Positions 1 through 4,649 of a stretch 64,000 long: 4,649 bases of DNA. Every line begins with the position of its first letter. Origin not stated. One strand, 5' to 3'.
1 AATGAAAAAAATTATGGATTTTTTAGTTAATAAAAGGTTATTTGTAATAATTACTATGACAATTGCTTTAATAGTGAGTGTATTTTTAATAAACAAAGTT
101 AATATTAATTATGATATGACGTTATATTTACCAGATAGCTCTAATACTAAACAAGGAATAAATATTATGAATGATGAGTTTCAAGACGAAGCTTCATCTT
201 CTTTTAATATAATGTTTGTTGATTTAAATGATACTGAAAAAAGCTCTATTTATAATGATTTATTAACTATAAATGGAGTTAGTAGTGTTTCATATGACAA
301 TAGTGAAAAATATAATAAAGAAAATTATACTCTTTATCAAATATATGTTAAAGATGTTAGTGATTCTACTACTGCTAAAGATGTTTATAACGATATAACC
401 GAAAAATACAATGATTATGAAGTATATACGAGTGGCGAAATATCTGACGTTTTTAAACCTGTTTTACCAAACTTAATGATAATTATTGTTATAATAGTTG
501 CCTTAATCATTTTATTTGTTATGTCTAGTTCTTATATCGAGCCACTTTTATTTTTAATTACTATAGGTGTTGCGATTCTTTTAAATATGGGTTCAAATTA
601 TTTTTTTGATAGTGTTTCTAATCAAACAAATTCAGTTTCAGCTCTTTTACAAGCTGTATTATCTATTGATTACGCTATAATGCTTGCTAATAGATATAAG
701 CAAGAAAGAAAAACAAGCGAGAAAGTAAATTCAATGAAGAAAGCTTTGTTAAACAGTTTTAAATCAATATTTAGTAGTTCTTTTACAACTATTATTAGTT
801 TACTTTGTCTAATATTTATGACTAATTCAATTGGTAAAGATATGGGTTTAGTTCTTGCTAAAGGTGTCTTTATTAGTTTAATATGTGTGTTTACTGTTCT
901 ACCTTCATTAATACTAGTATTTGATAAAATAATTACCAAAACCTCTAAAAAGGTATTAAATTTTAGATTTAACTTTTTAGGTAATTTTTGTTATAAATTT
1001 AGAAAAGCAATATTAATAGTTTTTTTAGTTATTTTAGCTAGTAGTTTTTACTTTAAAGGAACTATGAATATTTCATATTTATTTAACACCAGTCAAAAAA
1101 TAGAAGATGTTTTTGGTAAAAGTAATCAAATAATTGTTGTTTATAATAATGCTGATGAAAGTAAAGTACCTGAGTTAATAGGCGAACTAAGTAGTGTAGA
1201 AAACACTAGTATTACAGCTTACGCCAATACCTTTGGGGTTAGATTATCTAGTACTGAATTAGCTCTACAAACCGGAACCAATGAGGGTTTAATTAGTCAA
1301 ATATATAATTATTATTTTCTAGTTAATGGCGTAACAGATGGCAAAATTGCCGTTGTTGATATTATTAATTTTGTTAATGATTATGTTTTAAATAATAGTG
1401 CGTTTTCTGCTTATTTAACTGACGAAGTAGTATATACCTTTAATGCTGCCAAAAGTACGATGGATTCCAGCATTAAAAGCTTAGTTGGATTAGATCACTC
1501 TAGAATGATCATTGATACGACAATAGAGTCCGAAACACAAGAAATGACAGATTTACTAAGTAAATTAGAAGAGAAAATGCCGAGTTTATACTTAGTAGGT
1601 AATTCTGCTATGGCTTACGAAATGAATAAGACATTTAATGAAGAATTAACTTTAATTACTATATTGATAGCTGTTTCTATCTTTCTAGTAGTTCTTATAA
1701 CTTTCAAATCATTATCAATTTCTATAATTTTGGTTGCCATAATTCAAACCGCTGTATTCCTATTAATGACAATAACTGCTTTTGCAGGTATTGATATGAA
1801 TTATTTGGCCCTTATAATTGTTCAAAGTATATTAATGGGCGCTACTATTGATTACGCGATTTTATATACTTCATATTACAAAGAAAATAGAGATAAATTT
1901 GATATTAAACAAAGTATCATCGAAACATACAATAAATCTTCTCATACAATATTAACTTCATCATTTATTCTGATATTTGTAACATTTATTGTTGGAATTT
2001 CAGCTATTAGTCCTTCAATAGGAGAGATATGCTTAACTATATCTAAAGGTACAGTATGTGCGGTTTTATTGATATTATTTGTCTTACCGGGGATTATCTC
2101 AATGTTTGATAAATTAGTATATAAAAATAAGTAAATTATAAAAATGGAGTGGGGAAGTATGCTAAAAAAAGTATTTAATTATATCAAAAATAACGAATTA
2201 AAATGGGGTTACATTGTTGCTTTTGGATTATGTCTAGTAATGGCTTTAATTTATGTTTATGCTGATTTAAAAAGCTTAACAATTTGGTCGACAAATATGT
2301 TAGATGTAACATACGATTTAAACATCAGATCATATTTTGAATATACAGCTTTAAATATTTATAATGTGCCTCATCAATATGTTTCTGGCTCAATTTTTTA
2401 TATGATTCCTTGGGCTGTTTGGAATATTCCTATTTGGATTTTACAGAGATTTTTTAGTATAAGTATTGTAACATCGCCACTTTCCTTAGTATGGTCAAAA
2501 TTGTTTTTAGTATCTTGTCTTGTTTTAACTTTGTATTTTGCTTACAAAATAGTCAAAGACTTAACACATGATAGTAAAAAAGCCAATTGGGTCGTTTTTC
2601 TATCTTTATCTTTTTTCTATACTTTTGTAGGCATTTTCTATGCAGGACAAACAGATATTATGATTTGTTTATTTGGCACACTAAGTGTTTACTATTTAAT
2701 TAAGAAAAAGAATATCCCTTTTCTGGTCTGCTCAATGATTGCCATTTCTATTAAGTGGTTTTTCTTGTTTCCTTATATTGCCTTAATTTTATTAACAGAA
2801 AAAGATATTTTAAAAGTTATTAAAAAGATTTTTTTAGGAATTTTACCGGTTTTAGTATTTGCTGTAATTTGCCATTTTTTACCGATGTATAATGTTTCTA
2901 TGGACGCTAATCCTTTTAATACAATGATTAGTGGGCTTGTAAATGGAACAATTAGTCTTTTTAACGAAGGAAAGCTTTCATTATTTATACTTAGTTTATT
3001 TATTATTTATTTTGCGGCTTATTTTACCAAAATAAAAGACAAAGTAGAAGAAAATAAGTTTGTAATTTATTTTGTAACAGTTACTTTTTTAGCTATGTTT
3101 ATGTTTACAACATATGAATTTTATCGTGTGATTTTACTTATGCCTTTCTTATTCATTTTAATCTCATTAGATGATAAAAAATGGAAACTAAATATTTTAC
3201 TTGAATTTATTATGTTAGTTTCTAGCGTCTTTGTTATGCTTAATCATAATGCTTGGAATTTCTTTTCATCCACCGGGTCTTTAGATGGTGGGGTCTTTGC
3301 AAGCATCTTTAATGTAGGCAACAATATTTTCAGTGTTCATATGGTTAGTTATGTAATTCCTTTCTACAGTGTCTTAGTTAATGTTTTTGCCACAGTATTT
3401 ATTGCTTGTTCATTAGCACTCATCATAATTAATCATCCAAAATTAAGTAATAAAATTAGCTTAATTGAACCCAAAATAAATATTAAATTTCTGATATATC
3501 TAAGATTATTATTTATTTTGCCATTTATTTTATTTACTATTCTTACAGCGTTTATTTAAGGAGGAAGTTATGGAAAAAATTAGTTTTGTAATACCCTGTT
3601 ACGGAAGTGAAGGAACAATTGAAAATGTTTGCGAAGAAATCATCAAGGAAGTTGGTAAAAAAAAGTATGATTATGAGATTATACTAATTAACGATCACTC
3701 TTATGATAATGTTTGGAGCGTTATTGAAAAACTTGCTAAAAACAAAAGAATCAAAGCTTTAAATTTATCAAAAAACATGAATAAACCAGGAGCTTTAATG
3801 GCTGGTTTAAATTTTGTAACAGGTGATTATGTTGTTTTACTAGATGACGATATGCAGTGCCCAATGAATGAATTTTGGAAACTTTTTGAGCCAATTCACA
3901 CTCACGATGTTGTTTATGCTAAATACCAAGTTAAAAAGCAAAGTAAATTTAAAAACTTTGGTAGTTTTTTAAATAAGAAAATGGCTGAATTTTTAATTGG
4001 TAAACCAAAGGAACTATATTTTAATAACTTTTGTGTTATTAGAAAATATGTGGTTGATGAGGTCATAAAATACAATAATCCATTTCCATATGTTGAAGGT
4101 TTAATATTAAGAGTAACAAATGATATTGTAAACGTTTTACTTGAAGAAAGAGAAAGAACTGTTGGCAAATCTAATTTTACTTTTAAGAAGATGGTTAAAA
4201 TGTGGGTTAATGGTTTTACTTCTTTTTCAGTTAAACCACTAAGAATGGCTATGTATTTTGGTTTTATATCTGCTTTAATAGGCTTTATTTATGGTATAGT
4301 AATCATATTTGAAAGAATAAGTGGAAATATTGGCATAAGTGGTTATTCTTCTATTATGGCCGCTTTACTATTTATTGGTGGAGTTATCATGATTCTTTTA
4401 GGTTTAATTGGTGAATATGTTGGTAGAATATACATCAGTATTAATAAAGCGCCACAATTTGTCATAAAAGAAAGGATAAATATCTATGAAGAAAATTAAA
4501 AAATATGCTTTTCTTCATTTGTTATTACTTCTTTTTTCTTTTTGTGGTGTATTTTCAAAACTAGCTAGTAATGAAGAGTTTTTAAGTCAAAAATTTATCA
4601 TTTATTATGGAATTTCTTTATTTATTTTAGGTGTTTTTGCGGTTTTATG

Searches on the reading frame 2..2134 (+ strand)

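Call 11: search_protein_families(library=pfam, proteins=[window:2-2134:+], max_evalue=0.001)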
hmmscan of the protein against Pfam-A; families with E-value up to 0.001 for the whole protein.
window:2-2134:+ (710 aa): 1 family
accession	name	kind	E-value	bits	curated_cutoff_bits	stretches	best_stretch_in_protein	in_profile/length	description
PF03176.21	MMPL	-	1.1e-41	143.4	20.5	2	158-326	147-322/333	MMPL family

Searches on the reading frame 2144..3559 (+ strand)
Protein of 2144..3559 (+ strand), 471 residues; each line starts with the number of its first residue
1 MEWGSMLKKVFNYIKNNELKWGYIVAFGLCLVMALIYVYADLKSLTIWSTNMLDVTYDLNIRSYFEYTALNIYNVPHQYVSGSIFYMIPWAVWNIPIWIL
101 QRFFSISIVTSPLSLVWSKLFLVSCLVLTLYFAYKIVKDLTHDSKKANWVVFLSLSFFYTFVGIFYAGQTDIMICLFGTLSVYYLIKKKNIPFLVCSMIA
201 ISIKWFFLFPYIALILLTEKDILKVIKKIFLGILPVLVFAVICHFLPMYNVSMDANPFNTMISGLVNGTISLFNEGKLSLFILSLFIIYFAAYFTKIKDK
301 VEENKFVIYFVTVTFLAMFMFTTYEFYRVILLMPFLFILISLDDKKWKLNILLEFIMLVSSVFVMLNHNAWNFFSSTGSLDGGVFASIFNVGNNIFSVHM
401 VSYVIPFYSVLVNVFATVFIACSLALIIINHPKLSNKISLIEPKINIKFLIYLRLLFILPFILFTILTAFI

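Call 11: search_protein_families(library=pfam, proteins=[window:2144-3559:+], max_evalue=0.001)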
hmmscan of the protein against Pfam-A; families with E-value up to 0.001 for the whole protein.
window:2144-3559:+ (471 aa): 0 families

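Call 57: find_encoding_contigs(protein=window:2144-3559:+, flank=10000, max_places=3)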
Protein window:2144-3559:+ (471 aa): no gene with exactly this product is on record in the collection.

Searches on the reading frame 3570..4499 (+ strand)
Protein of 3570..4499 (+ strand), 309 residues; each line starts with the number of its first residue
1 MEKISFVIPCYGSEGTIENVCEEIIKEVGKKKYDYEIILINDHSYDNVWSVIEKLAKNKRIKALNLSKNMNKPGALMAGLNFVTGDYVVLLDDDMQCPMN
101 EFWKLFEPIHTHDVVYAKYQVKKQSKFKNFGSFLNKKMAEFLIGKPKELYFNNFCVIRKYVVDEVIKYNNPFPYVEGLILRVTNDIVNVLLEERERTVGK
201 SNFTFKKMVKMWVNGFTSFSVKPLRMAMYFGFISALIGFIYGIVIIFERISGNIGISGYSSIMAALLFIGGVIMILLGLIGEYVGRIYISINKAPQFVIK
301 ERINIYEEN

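Call 11: search_protein_families(library=pfam, proteins=[window:3570-4499:+], max_evalue=0.001)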
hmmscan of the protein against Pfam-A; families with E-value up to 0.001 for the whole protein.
window:3570-4499:+ (309 aa): 2 families
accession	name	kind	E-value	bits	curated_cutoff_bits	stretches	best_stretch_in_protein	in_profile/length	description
PF00535.33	Glycos_transf_2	-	4.4e-25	89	23.3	1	5-164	1-166/168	Glycosyl transferase family 2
PF13641.12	Glyco_tranf_2_3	-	2.9e-06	27.9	27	1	4-109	3-111/230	Glycosyltransferase like family 2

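Call 59: find_encoding_contigs(protein=window:3570-4499:+, flank=10000, max_places=3)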
Protein window:3570-4499:+ (309 aa): 1 contig read that carries it; 1 place shown.
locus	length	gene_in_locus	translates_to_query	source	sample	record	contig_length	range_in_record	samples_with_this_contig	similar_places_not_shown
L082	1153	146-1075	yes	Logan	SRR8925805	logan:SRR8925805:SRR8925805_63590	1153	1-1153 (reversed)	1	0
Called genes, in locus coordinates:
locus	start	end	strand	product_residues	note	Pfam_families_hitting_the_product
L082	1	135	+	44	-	?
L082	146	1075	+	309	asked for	PF00535:Glycos_transf_2, PF13641:Glyco_tranf_2_3 (weak)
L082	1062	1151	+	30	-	?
